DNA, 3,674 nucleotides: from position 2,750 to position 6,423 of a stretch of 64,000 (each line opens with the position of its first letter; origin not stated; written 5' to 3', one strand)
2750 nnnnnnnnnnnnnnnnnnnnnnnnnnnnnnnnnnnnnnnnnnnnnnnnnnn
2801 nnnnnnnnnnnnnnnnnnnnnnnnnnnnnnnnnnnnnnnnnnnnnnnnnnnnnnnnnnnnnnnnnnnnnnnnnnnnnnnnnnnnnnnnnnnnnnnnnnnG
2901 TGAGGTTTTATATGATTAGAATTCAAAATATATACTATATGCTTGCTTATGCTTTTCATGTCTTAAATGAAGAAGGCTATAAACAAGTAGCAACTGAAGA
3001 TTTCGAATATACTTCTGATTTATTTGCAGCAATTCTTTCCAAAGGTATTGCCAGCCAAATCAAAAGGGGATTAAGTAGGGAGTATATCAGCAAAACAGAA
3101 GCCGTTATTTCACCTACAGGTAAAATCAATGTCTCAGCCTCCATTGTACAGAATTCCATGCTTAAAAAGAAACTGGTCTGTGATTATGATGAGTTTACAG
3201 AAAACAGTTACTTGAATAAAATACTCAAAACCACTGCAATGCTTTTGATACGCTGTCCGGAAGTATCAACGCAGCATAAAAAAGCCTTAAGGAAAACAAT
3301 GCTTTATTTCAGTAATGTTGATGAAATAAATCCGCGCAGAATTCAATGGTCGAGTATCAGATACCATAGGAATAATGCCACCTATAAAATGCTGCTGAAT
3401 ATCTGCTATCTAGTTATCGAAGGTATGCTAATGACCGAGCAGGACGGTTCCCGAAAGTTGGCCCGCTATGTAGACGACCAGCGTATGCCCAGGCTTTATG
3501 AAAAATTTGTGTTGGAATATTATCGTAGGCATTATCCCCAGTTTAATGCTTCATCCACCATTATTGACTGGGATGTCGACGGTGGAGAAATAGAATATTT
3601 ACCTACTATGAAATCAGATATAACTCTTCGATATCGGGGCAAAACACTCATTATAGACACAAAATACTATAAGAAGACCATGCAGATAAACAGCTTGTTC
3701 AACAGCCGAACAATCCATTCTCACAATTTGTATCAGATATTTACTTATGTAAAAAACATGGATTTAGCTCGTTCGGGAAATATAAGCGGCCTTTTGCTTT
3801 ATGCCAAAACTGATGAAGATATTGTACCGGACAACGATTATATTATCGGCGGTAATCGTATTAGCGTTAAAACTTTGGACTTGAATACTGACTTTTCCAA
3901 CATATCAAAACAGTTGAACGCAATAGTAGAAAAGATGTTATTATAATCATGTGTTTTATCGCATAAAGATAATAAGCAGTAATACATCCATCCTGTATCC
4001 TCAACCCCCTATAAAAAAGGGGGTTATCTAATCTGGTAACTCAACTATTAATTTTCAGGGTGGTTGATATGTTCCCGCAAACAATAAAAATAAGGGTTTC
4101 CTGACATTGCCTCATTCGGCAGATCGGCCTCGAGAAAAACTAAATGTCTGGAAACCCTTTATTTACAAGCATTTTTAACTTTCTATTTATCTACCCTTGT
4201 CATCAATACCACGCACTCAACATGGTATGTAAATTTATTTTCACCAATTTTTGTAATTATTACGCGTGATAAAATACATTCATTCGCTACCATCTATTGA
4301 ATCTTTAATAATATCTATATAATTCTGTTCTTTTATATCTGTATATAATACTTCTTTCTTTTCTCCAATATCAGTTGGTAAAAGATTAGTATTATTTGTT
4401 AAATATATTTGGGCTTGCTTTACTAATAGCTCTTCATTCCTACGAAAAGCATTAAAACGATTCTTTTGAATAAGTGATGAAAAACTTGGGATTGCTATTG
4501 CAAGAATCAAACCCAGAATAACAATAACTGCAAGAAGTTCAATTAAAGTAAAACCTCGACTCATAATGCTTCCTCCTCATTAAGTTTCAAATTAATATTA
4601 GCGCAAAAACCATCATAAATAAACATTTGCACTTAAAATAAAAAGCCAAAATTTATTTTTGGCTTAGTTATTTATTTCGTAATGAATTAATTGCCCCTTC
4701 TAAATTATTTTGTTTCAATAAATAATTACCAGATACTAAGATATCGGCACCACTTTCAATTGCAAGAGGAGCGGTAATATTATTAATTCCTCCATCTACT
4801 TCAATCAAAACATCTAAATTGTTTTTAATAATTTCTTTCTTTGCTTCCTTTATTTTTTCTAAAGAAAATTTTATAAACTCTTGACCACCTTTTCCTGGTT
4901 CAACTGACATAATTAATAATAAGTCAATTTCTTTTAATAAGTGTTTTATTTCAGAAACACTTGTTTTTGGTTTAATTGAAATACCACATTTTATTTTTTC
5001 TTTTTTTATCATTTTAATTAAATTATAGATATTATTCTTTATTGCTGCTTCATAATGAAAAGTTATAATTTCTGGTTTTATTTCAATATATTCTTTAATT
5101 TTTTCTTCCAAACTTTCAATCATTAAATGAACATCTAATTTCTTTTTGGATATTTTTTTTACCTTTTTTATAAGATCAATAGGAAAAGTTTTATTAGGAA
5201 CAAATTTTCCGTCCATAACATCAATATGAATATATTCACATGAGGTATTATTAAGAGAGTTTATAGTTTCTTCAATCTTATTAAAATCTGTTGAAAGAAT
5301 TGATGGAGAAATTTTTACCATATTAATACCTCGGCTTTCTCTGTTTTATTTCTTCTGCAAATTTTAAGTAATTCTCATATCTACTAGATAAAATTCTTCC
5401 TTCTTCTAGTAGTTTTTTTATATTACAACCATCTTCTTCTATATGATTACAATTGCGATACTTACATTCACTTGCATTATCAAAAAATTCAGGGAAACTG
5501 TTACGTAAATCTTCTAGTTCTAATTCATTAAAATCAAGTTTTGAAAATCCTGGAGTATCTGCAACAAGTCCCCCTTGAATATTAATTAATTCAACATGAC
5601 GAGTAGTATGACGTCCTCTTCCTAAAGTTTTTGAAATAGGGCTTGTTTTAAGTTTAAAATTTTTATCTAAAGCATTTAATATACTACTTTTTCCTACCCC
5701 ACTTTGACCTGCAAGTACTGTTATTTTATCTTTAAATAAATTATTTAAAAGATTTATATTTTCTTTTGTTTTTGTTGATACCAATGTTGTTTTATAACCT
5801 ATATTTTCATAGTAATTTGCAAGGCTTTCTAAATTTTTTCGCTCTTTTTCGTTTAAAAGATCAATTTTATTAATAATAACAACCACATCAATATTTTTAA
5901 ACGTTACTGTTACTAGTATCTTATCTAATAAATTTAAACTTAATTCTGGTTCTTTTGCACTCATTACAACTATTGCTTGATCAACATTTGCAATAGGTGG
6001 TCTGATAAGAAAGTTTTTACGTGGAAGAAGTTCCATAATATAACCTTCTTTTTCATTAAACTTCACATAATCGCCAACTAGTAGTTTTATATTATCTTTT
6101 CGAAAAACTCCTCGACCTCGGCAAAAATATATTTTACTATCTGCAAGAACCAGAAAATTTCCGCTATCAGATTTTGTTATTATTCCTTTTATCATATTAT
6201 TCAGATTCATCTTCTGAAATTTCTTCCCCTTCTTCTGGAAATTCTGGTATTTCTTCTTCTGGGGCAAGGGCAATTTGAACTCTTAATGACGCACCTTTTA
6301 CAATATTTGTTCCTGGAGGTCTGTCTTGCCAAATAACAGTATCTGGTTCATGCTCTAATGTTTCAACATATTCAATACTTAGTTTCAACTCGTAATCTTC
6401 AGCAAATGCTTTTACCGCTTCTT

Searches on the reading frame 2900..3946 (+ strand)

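Call 60: search_protein_families(library=pfam, proteins=[window:2900-3946:+], max_evalue=0.000001)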
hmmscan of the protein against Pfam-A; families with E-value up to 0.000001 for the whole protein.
window:2900-3946:+ (348 aa): 1 family
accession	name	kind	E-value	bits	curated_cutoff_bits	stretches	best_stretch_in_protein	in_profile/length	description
PF10117.15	McrBC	-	3e-35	122.1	23.9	1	12-301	35-317/318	McrBC 5-methylcytosine restriction system component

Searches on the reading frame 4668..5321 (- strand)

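Call 60: search_protein_families(library=pfam, proteins=[window:4668-5321:-], max_evalue=0.000001)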
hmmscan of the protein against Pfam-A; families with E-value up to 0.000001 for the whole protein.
window:4668-5321:- (217 aa): 1 family
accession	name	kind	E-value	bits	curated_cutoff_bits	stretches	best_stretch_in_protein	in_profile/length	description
PF00834.25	Ribul_P_3_epim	-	2.7e-64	216.6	21.1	1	3-201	1-197/198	Ribulose-phosphate 3 epimerase family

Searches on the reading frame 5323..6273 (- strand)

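Call 60: search_protein_families(library=pfam, proteins=[window:5323-6273:-], max_evalue=0.000001)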
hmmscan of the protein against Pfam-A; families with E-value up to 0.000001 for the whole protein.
window:5323-6273:- (316 aa): 2 families
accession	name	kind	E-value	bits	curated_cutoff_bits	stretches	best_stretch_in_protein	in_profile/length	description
PF03193.22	RsgA_GTPase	-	1.9e-59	200.9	30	1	83-248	2-173/174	RsgA GTPase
PF16745.11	RsgA_N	-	6.5e-15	55.1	27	1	29-78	1-53/54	RsgA N-terminal domain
